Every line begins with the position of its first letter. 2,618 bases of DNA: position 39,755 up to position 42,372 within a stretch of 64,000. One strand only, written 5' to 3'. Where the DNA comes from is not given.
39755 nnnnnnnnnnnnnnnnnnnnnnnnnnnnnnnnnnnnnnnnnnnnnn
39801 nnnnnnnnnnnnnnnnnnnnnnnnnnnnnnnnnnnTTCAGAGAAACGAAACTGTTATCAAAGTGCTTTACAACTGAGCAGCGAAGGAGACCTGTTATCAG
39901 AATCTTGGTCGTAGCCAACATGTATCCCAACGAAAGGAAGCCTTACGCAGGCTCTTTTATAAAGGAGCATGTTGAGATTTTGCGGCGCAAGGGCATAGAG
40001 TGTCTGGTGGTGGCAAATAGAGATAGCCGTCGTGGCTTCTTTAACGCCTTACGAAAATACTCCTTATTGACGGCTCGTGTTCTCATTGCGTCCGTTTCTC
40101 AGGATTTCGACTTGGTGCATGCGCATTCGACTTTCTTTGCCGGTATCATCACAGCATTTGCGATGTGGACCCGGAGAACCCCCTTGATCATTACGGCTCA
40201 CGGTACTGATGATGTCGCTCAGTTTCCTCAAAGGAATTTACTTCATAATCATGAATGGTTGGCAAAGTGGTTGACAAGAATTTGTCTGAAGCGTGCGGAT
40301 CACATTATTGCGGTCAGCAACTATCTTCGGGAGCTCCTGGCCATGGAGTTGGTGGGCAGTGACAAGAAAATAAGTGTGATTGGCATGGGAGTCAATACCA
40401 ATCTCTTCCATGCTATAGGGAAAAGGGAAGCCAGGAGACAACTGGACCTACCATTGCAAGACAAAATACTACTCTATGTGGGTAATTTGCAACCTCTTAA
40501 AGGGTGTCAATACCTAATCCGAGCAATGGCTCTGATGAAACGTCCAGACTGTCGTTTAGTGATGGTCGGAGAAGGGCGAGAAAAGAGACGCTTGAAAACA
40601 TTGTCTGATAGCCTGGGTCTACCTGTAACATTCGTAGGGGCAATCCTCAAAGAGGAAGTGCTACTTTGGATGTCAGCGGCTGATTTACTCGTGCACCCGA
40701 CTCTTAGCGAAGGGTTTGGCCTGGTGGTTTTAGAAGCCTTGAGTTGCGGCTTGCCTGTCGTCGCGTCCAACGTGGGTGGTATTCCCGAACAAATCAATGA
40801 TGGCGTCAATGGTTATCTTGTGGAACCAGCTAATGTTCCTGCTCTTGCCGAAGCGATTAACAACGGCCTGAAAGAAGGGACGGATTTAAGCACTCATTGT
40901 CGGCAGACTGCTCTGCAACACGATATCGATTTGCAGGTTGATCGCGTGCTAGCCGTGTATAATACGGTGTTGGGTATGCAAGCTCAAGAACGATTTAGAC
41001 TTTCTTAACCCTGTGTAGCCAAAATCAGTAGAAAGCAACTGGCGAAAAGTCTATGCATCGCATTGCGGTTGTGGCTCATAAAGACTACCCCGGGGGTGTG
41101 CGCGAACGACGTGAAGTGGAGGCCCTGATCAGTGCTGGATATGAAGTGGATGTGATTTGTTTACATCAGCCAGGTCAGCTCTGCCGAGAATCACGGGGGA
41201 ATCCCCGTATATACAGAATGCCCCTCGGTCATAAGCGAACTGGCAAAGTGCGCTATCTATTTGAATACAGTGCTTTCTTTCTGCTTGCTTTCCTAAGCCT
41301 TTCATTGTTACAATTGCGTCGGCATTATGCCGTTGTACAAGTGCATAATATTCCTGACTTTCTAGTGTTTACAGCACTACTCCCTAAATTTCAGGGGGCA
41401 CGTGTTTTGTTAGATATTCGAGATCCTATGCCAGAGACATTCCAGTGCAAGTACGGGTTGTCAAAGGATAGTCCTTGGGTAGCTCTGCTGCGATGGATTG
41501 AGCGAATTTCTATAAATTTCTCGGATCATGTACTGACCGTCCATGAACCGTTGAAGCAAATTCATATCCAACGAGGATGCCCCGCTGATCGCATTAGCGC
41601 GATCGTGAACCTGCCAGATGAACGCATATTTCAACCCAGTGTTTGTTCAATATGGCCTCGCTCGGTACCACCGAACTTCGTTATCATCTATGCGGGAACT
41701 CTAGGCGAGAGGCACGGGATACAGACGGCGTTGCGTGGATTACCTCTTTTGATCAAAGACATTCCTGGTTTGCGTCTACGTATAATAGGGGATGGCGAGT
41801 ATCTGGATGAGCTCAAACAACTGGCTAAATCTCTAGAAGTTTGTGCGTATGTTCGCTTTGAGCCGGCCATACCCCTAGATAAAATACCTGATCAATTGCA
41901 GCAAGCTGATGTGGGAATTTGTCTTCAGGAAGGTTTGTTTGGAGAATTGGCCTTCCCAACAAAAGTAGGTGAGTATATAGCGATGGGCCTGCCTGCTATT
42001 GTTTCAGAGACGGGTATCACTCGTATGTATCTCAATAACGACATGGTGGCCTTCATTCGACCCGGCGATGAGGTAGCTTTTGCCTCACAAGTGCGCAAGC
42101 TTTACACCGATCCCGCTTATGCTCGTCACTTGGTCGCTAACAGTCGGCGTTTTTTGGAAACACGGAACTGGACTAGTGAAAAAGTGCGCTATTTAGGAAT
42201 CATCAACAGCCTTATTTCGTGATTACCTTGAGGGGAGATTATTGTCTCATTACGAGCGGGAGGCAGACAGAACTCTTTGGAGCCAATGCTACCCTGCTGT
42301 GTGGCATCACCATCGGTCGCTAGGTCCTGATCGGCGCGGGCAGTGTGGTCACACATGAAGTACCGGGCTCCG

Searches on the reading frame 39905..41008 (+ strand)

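Call 57: search_protein_families(library=pfam, proteins=[window:39905-41008:+], max_evalue=1e-8)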
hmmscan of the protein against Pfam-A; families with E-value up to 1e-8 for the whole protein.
window:39905-41008:+ (367 aa): 5 families
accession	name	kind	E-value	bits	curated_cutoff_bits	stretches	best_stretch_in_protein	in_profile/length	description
PF00534.26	Glycos_transf_1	-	4.5e-44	150.5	26.4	1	173-336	2-169/172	Glycosyl transferases group 1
PF13692.12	Glyco_trans_1_4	-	4e-39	134.6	27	1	187-321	2-139/142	Glycosyl transferases group 1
PF13439.12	Glyco_transf_4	-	2.7e-20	73.5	28.5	1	18-166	7-169/170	Glycosyltransferase Family 4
PF13579.12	Glyco_trans_4_4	-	6.3e-15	56.3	29.7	1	43-161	51-157/158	Glycosyl transferase 4-like domain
PF20706.3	GT4-conflict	-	6.1e-14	52.2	26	1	125-312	141-335/385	Family 4 Glycosyltransferase in conflict systems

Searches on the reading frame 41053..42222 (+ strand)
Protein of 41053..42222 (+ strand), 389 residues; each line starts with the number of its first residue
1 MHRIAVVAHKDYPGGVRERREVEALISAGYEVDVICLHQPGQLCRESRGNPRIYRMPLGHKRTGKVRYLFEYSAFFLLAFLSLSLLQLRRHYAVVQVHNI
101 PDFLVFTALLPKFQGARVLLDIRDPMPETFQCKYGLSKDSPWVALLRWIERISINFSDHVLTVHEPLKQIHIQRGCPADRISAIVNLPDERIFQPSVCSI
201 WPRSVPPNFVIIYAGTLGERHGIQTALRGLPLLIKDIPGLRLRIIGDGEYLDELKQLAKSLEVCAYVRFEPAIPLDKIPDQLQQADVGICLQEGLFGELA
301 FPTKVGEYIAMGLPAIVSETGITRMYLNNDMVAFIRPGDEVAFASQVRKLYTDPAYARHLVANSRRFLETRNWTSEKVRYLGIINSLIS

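Call 57: search_protein_families(library=pfam, proteins=[window:41053-42222:+], max_evalue=1e-8)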
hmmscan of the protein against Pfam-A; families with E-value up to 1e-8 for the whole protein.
window:41053-42222:+ (389 aa): 4 families
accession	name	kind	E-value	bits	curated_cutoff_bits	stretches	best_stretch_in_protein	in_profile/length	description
PF13692.12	Glyco_trans_1_4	-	3.4e-18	66.7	27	1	209-353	2-142/142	Glycosyl transferases group 1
PF00534.26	Glycos_transf_1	-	4.6e-18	65.8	26.4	1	208-366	15-171/172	Glycosyl transferases group 1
PF13579.12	Glyco_trans_4_4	-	1.4e-15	58.4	29.7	1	19-184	8-155/158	Glycosyl transferase 4-like domain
PF13439.12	Glyco_transf_4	-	3.2e-12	47.2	28.5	1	22-186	12-164/170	Glycosyltransferase Family 4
